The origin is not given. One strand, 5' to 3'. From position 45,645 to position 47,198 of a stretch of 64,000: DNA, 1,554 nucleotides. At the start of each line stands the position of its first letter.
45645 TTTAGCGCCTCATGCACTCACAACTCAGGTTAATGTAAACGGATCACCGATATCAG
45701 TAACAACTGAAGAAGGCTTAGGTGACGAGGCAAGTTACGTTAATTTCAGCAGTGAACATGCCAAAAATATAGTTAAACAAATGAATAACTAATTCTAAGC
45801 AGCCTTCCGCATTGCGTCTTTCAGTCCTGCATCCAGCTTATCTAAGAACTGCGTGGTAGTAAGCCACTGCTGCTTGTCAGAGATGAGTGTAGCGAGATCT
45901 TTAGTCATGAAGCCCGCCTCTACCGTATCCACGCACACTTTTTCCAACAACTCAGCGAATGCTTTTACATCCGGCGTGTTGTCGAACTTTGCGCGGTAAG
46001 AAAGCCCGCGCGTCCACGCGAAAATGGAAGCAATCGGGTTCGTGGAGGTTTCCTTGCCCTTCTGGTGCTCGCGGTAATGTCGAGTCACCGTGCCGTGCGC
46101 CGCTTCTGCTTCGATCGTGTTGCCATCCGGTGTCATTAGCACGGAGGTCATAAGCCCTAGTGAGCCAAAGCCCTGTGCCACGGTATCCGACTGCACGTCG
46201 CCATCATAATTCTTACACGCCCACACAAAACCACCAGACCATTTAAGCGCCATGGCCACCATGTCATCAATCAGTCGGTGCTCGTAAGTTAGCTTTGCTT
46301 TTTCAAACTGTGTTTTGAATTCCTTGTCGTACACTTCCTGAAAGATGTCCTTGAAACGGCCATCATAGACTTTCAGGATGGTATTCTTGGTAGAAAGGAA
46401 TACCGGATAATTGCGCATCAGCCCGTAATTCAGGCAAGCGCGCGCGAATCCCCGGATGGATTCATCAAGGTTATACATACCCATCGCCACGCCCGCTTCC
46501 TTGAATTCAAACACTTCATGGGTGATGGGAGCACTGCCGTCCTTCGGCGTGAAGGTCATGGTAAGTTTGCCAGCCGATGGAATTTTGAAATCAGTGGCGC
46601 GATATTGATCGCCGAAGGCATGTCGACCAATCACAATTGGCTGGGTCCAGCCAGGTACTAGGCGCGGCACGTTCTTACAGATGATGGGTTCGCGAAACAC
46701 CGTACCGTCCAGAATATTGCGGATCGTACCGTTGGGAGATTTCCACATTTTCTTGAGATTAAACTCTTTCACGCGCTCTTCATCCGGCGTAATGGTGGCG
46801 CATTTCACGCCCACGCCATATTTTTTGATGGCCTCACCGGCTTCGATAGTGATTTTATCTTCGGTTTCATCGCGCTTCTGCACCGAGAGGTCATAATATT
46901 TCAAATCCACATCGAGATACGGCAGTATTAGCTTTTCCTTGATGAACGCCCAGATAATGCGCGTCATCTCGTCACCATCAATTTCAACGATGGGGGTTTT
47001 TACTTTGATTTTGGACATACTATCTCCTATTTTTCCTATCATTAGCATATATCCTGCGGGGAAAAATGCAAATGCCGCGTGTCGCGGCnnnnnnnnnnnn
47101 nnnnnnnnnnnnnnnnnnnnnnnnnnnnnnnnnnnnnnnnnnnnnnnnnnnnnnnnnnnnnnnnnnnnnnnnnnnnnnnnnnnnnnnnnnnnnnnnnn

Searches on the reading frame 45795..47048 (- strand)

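Call 111: search_protein_families(library=pfam, proteins=[window:45795-47048:-], max_evalue=0.00001)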
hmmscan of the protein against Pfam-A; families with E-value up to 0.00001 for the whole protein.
window:45795-47048:- (417 aa): 1 family
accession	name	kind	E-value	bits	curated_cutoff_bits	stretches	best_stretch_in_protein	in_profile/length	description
PF00180.25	Iso_dh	-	6e-65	220.2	27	1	15-404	1-347/348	Isocitrate/isopropylmalate dehydrogenase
